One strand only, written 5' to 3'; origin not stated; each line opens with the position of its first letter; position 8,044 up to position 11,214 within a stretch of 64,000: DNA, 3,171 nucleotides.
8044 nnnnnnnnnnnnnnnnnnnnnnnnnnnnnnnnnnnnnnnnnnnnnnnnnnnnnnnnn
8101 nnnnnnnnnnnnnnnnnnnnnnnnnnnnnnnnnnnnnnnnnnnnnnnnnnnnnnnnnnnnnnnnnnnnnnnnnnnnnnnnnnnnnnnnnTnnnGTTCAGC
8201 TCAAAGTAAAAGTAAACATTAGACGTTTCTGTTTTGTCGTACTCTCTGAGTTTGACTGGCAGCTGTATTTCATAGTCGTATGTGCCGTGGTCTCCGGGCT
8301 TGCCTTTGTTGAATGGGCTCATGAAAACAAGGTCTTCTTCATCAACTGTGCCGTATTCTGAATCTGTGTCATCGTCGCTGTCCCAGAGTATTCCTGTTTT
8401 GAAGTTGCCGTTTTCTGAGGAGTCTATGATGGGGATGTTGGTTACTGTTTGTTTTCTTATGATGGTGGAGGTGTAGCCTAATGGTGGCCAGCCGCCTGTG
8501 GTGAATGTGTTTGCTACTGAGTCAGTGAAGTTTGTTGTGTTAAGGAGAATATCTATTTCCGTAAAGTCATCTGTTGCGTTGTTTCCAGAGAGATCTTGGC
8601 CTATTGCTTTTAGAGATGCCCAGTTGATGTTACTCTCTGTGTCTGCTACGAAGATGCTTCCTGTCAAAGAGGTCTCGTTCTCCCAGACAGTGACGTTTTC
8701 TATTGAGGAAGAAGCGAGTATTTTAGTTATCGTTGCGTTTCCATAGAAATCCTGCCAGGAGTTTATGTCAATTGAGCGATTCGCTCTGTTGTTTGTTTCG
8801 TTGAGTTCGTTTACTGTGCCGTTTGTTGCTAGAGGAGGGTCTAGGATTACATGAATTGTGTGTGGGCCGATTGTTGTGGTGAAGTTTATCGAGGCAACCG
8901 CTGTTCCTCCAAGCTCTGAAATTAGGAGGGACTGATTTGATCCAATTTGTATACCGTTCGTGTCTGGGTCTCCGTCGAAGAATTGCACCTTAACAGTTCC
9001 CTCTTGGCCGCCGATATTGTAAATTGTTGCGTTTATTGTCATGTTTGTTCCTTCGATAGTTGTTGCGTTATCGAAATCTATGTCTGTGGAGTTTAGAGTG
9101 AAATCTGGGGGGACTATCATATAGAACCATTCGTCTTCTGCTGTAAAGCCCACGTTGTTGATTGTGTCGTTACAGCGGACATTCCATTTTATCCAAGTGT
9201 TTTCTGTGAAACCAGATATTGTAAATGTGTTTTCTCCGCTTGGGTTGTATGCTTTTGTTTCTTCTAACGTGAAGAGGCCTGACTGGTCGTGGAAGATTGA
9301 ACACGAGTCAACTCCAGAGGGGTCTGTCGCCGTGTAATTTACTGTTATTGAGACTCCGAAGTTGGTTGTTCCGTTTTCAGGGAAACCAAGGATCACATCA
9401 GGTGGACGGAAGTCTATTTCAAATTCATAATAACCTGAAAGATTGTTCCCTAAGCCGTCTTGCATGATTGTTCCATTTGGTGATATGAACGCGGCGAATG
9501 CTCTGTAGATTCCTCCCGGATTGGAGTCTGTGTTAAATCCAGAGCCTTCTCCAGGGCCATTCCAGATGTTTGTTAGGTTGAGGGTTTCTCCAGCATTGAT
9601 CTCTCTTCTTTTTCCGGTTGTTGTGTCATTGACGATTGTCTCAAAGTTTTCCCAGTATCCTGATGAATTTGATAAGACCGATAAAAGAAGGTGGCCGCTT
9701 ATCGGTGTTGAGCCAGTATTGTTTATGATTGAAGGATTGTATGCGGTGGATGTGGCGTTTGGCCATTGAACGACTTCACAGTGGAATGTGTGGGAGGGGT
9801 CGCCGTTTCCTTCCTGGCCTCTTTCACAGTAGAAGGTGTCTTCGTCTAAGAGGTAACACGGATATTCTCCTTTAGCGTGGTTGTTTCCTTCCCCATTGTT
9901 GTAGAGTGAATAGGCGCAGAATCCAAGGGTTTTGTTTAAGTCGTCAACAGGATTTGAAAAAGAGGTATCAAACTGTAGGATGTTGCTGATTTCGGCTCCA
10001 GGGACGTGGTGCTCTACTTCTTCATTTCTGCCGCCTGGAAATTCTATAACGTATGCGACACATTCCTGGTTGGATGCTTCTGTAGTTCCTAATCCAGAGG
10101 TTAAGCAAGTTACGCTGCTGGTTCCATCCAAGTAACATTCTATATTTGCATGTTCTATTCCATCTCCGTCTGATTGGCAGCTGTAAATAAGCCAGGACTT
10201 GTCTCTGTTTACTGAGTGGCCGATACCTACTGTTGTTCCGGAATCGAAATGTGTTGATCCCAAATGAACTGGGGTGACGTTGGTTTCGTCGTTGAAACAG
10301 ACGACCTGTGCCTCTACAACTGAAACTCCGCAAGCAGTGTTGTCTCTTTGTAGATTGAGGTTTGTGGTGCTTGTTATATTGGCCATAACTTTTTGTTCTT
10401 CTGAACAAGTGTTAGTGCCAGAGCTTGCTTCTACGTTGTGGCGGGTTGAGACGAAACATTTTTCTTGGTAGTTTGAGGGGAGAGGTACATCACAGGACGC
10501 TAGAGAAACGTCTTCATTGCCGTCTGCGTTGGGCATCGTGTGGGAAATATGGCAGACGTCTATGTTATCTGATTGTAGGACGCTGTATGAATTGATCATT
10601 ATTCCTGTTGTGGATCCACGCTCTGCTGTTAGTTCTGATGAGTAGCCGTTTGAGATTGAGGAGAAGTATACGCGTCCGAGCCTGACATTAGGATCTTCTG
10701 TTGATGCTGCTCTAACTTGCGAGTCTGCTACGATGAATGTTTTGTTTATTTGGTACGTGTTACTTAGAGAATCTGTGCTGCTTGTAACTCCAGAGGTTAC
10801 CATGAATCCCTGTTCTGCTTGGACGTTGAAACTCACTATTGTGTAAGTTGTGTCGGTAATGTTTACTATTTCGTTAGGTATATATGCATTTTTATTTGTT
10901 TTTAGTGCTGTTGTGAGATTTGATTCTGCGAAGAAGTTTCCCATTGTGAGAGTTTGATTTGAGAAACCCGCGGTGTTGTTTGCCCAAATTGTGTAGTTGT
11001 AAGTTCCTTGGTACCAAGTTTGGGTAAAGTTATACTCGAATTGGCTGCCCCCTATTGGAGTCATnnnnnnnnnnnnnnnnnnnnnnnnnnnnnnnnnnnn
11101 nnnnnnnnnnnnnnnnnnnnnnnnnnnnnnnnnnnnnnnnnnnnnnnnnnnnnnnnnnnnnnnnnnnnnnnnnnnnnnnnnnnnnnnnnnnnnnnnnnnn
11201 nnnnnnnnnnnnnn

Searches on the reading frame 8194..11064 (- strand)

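Call 26: search_protein_families(library=pfam, proteins=[window:8194-11064:-], max_evalue=0.001)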
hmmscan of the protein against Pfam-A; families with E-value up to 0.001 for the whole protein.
window:8194-11064:- (957 aa): 1 family
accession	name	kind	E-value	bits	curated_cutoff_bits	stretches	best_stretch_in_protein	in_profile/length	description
PF07705.17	CARDB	-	1.1e-06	29.2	22.7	1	653-762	2-100/101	CARDB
